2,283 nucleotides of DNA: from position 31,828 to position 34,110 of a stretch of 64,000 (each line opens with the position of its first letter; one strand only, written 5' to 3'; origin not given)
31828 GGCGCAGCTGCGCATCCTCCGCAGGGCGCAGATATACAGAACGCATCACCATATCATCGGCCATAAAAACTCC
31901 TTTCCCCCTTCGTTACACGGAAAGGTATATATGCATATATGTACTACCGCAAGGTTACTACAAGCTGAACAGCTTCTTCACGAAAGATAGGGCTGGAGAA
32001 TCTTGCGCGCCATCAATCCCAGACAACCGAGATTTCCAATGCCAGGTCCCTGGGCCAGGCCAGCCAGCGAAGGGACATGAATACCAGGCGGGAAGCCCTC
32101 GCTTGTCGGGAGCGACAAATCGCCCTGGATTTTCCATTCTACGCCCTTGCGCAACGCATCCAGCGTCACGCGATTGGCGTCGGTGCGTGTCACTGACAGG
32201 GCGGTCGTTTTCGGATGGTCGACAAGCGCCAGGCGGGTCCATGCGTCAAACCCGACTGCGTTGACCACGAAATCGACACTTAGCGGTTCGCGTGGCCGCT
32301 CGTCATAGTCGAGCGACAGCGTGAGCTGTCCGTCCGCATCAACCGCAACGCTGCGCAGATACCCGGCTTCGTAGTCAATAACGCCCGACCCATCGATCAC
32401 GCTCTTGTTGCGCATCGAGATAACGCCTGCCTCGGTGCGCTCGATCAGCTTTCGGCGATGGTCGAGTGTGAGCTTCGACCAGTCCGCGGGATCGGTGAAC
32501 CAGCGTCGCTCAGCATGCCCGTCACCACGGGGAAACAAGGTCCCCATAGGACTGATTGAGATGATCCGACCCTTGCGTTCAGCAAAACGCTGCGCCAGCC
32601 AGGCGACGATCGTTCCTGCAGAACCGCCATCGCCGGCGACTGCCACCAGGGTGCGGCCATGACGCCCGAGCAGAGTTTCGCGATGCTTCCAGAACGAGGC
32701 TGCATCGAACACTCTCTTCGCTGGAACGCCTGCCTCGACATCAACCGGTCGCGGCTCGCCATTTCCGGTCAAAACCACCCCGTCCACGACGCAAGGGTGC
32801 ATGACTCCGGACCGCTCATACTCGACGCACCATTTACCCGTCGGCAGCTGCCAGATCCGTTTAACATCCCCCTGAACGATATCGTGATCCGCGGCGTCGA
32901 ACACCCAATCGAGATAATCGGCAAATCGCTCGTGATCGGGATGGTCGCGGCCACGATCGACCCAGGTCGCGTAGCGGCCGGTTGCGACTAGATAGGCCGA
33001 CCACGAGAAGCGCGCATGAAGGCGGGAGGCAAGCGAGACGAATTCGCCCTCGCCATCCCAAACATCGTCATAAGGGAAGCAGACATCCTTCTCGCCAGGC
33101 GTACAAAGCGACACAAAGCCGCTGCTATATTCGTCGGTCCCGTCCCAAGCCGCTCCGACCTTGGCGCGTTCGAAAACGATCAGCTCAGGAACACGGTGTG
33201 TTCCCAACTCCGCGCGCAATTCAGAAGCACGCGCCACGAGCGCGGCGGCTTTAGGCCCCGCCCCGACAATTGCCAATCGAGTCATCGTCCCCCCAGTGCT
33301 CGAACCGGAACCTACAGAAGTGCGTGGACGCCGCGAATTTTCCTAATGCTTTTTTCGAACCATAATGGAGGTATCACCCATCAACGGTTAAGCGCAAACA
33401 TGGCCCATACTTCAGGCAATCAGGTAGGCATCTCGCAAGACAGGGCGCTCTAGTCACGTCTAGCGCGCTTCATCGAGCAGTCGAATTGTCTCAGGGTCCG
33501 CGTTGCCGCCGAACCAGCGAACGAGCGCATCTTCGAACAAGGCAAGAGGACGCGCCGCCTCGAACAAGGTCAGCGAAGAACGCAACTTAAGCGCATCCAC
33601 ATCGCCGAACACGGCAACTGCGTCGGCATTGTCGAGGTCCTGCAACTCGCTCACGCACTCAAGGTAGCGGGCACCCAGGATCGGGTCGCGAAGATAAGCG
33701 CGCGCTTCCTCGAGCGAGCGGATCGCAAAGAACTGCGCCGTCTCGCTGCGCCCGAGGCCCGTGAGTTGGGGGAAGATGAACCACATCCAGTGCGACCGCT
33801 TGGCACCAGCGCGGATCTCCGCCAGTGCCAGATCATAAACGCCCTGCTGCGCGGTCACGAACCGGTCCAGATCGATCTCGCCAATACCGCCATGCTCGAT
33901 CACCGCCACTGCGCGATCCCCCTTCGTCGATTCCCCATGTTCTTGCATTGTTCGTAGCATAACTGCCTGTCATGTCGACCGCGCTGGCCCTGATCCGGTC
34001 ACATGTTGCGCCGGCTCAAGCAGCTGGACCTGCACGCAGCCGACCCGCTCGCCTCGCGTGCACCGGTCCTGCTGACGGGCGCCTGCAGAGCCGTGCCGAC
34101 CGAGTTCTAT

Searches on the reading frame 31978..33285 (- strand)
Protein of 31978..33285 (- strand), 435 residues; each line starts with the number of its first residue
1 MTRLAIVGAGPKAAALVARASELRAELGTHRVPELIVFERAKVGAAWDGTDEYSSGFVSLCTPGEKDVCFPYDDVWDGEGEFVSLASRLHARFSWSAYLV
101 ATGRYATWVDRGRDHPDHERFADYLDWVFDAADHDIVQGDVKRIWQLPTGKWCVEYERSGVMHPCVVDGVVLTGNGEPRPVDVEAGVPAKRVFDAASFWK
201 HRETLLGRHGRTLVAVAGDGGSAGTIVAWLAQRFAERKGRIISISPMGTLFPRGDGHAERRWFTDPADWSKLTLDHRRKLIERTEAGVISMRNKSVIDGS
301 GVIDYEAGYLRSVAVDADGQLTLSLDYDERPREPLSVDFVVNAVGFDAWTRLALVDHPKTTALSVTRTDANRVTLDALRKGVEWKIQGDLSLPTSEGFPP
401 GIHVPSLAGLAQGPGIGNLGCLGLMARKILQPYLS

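Call 17: search_protein_families(library=pfam, proteins=[window:31978-33285:-], max_evalue=0.01)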
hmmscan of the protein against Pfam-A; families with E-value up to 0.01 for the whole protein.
window:31978-33285:- (435 aa): 2 families
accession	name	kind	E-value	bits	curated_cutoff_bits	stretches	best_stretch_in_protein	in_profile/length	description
PF13434.12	Lys_Orn_oxgnase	-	5.9e-08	32.7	21.3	1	91-297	67-274/339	L-lysine 6-monooxygenase/L-ornithine 5-monooxygenase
PF13454.12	NAD_binding_9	-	0.00042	20.8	21.8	1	5-152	1-134/155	FAD-NAD(P)-binding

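Call 99: search_protein_families(library=padloc, proteins=[window:31978-33285:-], max_evalue=0.01)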
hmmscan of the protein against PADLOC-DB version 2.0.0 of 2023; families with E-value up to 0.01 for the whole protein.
window:31978-33285:- (435 aa): 0 families

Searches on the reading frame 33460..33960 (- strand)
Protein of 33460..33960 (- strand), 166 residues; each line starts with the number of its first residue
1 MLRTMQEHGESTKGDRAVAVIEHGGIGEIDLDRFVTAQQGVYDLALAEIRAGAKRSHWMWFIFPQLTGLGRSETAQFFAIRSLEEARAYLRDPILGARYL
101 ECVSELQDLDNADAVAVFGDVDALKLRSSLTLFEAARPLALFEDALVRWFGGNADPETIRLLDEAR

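Call 17: search_protein_families(library=pfam, proteins=[window:33460-33960:-], max_evalue=0.01)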
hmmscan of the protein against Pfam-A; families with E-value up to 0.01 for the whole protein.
window:33460-33960:- (166 aa): 1 family
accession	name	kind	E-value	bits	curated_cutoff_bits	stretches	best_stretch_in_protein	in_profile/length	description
PF08837.16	DUF1810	-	2.6e-52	176.7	25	1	29-162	2-136/136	Protein of unknown function (DUF1810)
